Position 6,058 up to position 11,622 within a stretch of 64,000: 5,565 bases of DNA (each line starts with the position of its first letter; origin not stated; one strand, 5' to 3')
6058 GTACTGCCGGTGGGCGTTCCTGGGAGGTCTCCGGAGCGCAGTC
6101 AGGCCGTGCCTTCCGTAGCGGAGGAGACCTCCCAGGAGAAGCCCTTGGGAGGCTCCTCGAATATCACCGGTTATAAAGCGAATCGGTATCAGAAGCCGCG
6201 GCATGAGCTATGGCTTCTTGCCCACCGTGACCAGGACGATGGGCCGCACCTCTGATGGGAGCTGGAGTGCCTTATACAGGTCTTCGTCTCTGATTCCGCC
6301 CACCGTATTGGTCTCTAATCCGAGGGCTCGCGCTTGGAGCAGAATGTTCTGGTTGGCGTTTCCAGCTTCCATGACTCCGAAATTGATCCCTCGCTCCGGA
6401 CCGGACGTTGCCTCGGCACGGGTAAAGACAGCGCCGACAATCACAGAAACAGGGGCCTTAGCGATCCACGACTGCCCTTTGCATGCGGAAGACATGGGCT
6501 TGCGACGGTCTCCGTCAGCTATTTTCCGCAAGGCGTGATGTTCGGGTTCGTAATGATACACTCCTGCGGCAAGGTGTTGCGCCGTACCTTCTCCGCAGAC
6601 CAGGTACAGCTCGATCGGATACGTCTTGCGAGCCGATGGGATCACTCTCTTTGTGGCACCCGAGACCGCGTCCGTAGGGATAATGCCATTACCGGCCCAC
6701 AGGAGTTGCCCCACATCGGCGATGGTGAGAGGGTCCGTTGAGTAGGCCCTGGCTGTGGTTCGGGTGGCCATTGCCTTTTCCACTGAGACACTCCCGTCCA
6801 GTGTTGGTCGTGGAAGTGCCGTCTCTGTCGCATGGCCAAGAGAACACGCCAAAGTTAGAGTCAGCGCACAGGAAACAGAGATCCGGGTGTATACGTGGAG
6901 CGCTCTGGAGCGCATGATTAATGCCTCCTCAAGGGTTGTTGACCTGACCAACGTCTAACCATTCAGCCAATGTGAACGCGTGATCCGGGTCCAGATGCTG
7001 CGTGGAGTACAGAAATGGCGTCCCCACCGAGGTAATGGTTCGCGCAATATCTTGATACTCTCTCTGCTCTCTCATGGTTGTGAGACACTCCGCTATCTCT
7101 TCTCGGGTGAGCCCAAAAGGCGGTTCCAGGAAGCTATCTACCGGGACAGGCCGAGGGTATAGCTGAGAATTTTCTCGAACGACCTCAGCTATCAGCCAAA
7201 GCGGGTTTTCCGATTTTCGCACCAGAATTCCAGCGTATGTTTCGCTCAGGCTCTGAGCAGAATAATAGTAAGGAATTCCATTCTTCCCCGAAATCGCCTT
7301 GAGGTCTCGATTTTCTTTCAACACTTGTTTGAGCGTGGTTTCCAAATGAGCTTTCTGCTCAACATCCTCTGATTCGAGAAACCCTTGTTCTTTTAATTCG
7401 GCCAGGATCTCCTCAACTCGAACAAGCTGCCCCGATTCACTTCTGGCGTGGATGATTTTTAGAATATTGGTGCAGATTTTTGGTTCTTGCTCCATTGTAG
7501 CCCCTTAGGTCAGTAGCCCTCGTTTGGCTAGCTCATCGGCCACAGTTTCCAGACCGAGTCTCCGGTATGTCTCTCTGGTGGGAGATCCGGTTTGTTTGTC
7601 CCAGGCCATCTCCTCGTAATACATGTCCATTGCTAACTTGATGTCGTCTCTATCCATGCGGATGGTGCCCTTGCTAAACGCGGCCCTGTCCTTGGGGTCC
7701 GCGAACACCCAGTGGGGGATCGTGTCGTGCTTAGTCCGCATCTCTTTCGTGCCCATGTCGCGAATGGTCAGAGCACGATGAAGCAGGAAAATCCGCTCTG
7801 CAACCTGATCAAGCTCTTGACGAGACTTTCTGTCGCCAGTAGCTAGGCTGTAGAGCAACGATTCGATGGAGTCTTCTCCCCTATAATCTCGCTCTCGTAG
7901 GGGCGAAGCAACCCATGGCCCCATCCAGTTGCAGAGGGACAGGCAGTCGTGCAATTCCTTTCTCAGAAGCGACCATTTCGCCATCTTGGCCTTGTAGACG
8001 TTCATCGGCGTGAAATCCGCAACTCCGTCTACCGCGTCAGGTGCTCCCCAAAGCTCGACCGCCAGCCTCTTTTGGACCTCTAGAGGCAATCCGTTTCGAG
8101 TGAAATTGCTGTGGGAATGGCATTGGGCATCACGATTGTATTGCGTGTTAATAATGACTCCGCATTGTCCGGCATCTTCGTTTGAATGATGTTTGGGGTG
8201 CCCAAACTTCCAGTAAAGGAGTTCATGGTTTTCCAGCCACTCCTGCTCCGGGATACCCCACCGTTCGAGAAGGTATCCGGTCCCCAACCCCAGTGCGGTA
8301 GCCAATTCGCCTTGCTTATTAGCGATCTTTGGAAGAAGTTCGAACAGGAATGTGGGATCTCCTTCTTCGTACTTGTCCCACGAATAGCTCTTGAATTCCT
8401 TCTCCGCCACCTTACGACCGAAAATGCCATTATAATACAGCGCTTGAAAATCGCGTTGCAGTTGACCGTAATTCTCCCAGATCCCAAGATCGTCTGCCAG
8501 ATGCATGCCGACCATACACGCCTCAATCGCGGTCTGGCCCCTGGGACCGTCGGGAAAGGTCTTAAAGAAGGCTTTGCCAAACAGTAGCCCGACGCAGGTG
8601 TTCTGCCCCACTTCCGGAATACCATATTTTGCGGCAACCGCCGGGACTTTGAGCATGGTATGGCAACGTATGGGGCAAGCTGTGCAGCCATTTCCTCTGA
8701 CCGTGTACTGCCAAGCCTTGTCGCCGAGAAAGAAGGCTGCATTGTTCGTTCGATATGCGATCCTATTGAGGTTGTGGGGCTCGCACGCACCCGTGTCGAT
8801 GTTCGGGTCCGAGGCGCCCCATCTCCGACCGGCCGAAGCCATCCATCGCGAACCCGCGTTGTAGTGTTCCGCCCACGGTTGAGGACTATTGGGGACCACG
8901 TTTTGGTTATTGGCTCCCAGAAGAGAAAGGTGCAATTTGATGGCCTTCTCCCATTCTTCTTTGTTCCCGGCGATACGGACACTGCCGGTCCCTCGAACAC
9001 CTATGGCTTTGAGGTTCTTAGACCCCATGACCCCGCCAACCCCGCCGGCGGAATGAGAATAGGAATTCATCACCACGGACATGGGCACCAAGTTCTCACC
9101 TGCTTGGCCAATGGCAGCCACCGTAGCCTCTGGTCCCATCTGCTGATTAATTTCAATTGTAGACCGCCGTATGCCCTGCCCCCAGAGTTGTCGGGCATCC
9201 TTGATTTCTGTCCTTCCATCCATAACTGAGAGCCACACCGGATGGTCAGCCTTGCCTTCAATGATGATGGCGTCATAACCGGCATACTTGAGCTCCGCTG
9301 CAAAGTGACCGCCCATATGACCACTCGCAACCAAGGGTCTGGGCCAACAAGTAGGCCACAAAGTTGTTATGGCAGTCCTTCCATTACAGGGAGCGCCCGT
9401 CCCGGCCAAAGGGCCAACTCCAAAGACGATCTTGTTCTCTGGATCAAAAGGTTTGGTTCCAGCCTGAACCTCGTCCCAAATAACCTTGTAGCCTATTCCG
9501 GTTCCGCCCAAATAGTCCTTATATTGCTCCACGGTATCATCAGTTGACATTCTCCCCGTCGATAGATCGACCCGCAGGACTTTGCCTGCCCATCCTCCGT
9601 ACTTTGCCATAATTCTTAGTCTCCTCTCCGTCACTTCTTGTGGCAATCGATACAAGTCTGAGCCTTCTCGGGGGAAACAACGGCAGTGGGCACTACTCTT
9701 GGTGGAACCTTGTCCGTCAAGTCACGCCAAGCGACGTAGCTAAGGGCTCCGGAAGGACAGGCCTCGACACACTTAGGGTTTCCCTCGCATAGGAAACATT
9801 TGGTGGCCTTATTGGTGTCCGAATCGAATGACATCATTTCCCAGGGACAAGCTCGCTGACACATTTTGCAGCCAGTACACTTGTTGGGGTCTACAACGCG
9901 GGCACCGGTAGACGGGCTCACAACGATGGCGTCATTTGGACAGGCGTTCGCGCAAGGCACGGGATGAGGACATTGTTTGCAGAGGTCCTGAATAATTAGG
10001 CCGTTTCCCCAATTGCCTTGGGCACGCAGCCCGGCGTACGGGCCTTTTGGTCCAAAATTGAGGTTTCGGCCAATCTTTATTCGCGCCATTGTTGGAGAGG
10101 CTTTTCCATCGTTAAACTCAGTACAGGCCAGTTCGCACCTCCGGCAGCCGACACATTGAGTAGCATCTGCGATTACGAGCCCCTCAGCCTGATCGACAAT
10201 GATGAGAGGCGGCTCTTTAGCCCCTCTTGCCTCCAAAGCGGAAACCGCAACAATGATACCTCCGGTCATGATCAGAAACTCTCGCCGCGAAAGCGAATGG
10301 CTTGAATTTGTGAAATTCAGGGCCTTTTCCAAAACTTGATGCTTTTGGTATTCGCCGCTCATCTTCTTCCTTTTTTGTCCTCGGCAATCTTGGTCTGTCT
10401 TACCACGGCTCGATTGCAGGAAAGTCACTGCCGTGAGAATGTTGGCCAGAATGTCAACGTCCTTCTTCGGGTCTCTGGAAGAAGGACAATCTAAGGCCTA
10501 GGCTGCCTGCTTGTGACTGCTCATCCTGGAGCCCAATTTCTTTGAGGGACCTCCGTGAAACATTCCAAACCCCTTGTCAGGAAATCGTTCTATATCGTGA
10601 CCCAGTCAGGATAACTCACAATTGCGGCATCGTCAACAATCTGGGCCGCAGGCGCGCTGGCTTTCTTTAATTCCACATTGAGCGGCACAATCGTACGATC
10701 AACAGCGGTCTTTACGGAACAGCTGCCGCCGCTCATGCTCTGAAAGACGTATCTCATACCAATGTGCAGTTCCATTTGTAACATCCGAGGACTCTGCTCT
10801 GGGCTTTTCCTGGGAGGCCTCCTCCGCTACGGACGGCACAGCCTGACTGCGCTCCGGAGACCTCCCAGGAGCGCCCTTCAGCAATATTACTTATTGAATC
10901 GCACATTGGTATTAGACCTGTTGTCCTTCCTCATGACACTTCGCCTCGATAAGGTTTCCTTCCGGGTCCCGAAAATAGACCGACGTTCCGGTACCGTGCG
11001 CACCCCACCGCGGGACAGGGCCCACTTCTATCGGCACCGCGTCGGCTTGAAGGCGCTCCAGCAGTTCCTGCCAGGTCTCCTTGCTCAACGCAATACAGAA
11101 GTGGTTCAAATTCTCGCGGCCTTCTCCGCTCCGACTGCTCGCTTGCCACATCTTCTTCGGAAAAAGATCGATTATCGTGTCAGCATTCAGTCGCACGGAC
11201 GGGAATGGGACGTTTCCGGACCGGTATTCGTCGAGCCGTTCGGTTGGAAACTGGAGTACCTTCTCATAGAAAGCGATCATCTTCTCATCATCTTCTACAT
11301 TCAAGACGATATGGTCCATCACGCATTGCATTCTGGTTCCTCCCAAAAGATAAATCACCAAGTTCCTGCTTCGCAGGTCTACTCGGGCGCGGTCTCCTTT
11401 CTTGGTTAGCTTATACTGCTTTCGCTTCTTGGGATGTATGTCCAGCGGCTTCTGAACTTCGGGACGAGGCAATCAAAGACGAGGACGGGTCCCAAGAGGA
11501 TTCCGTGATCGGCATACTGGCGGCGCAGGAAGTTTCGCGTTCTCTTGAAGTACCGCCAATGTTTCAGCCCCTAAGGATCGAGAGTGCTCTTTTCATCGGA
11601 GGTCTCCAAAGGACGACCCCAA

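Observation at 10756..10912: Four copies of a ~155-bp nested-palindrome intergenic element (MITE/REP-like or structured RNA) with flipping core orientation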

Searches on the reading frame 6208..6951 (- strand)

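Call 62: search_protein_families(library=pfam, proteins=[window:6208-6951:-], max_evalue=0.001)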
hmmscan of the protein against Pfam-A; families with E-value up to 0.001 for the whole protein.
window:6208-6951:- (247 aa): 1 family
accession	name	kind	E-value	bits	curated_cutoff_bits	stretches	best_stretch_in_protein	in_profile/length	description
PF00881.29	Nitroreductase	-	3.5e-20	73.3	23.5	1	62-245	2-167/167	Nitroreductase family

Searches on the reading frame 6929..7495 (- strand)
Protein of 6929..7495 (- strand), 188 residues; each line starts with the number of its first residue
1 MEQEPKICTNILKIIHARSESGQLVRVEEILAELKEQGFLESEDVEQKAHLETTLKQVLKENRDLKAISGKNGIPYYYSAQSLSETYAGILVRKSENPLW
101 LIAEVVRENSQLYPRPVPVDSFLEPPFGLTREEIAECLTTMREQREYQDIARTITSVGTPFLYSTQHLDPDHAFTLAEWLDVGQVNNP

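Call 13: find_encoding_contigs(protein=window:6929-7495:-, flank=10000, max_places=6)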
Protein window:6929-7495:- (188 aa): 1 contig read that carries it; 1 place shown.
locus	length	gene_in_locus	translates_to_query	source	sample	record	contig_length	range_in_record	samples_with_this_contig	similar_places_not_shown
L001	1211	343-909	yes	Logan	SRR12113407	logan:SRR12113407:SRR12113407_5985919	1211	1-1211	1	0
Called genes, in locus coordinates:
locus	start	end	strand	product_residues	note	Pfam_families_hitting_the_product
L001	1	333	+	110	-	?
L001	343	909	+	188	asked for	PF27264:YdhW_C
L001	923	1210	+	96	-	?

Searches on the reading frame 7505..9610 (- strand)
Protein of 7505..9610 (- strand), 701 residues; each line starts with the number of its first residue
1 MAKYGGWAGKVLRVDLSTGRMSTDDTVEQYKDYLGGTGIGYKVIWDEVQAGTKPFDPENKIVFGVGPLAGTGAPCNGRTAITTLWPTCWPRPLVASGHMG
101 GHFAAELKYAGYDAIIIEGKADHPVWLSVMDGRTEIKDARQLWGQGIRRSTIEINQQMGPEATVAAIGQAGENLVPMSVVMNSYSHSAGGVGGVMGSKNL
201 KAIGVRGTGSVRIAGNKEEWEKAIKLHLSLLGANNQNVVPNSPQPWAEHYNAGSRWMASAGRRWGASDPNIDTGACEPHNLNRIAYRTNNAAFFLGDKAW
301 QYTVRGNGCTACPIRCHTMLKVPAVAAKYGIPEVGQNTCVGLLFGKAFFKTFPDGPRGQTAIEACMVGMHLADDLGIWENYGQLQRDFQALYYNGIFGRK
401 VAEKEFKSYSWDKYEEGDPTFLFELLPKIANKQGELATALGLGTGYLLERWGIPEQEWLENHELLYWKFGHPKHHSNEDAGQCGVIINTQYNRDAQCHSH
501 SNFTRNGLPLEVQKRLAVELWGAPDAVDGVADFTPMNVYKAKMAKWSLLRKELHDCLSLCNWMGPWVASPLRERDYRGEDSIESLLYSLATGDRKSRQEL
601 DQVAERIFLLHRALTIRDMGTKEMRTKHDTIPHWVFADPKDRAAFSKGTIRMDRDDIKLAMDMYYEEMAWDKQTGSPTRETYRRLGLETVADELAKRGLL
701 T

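Call 38: find_related_loci(query=window:7505-9610:-, collection=genome_contigs, flank=10000)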
Query window:7505-9610:- (701 aa) in genome_contigs; peptide patterns used: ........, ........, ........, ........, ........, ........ (x = any residue, [..] = any of these).
140 stretches matched a pattern; 120 encode a relative of the query (tblastn E <= 1e-3); the best 80 are kept; 80 distinct loci.
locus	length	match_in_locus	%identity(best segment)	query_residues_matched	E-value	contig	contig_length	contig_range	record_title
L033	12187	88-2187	93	1-700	0e+0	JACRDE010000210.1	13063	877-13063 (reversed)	MAG: Desulfomonile tiedjei isolate NC_groundwater_1664_Pr3_B-0.1um_52_9 SR-2_scaffold_141_1380255, whole genome shotgun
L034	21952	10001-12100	89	1-700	0e+0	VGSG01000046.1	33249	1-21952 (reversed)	MAG: Deltaproteobacteria bacterium isolate K_DeepCast_150m_m1_199 K_DeepCast_150m_m1_199_Ga0194126_10002023, whole genom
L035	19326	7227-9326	88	1-700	0e+0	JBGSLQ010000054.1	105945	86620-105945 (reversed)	MAG: Desulfomonilaceae bacterium isolate JTS-AC162 k141_3866598, whole genome shotgun sequence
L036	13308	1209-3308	82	1-700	0e+0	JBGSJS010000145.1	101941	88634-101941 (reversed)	MAG: Desulfomonilaceae bacterium isolate JTS-AC162 k141_1632495, whole genome shotgun sequence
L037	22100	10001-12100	83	1-700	0e+0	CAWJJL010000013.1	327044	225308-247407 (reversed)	MAG: uncultured delta proteobacterium isolate MFD04492.bin.2.26 genome assembly, contig: contig_19840, whole genome shot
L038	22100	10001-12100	83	1-700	0e+0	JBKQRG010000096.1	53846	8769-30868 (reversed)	MAG: Desulfomonilaceae bacterium isolate MGr2D2E2F__bin_53 MGr2D2E2F_000000061364, whole genome shotgun sequence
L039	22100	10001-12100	82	1-700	0e+0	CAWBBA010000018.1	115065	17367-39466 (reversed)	MAG: uncultured delta proteobacterium isolate MFD09730.bin.3.152 genome assembly, contig: contig_38249, whole genome sho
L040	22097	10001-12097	81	1-700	0e+0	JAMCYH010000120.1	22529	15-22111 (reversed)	MAG: Deltaproteobacteria bacterium isolate FK_Sedi_B_Bin.36 NODE_7685_length_22529_cov_3.16851, whole genome shotgun seq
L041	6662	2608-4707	82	1-700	0e+0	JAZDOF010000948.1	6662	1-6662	MAG: Pseudomonadota bacterium isolate MEGAHIT-group-0.756 k141_16836406, whole genome shotgun sequence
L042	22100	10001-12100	79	1-700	0e+0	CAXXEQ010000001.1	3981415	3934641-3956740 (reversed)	MAG: Desulfomonilaceae bacterium isolate 8deb2ff7-9cb5-4438-9dd6-cb8d27c5cb84 genome assembly, contig: contig_1, whole g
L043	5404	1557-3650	81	3-700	0e+0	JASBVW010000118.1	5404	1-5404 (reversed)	MAG: Bacillota bacterium isolate Bu80 NODE_7534_length_5404_cov_4.782576, whole genome shotgun sequence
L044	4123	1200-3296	79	1-700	0e+0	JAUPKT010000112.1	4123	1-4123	MAG: Thermodesulfobacteriota bacterium isolate erpe_2018_pw_0hr_WHONDRS-PP48-000085_B_bin.56 scaffold_389308, whole geno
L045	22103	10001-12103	78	1-701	0e+0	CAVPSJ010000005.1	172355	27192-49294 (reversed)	MAG: uncultured delta proteobacterium isolate MFD10007.bin.2.36 genome assembly, contig: contig_21878, whole genome shot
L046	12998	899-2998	78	1-701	0e+0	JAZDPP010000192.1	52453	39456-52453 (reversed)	MAG: Pseudomonadota bacterium isolate MEGAHIT-group-0.852 k141_2843619, whole genome shotgun sequence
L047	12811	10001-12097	77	1-700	0e+0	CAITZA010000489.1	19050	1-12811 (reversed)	MAG: uncultured Desulfomonile sp. isolate LaPlata_bin-3022 genome assembly, contig: bin-3022:489/497, whole genome shotg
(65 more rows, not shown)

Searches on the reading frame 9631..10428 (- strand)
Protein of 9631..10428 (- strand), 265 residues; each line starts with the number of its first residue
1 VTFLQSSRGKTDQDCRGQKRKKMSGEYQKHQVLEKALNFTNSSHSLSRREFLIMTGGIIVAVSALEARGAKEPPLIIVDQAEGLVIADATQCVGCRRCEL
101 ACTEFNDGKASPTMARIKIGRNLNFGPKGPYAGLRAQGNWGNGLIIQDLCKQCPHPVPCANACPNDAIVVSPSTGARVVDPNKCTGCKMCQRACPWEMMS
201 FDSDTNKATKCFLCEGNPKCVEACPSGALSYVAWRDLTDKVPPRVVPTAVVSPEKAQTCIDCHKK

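Call 62: search_protein_families(library=pfam, proteins=[window:9631-10428:-], max_evalue=0.001)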
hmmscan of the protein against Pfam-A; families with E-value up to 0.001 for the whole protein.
window:9631-10428:- (265 aa): 11 families
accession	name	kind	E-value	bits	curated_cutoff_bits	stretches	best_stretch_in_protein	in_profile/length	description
PF12838.12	Fer4_7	-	2.7e-13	50.6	27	1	150-197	2-51/52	4Fe-4S dicluster domain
PF13247.11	Fer4_11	-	5.9e-13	49.3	26.2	1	145-231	5-97/100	4Fe-4S dicluster domain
PF12797.12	Fer4_2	-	6.4e-11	41.9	24.5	1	177-196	3-22/22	4Fe-4S binding domain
PF13187.11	Fer4_9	-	1.1e-09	38.6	27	1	183-228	1-51/52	4Fe-4S dicluster domain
PF13237.11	Fer4_10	-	2.3e-09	37.4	25.5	2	178-225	3-53/53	4Fe-4S dicluster domain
PF00037.32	Fer4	-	1.2e-08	34.8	21.1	1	178-197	2-21/24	4Fe-4S binding domain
PF12837.12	Fer4_6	-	2.2e-08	34.1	25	1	178-195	3-20/24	4Fe-4S binding domain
PF14697.11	Fer4_21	-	6.3e-07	29.9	35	1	145-197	3-55/59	4Fe-4S dicluster domain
PF25160.1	LdpA_Fe-S-bd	-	3.7e-05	23.8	27.6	1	153-199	5-43/49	LdpA Fe-S cluster-binding domain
PF12800.12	Fer4_4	-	0.00016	22.2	24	1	181-195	1-15/17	4Fe-4S binding domain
PF13183.11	Fer4_8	-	0.00061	20.7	27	0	89-166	2-67/68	4Fe-4S dicluster domain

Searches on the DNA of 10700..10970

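Call 15: search_rna_families(source=window, start=10700, end=10970, threshold=evalue, max_evalue=10)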
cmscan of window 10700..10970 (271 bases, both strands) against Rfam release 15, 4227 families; matches with E-value up to 10: 4.
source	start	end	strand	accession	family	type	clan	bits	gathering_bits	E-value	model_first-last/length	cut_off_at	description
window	10802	10877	-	RF00733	mir-296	Gene; miRNA;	-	18.2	66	0.26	1-79/79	no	mir-296 microRNA precursor family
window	10700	10734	-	RF02468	Ms_IGR-4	Gene; sRNA;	-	17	55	1.5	1-35/38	3'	Mycobacterium sRNA Ms_IGR-4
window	10801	10876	+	RF00733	mir-296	Gene; miRNA;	-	14.7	66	2.5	1-79/79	no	mir-296 microRNA precursor family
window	10804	10873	-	RF00939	mir-504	Gene; miRNA;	-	14.4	57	3.4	1-78/78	no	mir-504 microRNA precursor family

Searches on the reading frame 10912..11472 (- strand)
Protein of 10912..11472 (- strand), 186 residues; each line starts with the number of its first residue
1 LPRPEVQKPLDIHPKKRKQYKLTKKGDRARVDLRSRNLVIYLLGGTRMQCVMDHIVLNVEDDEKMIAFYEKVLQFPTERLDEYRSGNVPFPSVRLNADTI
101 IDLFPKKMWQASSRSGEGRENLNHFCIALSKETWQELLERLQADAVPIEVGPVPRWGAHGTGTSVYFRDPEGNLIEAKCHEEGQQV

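Call 62: search_protein_families(library=pfam, proteins=[window:10912-11472:-], max_evalue=0.001)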
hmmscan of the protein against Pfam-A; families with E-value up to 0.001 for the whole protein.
window:10912-11472:- (186 aa): 2 families
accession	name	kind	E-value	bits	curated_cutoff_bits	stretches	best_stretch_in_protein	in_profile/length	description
PF00903.31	Glyoxalase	-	1.6e-12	48.3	20.6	1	52-176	2-120/121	Glyoxalase/Bleomycin resistance protein/Dioxygenase superfamily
PF18029.7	Glyoxalase_6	-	0.0007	20.7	23.6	0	54-175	1-103/106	Glyoxalase-like domain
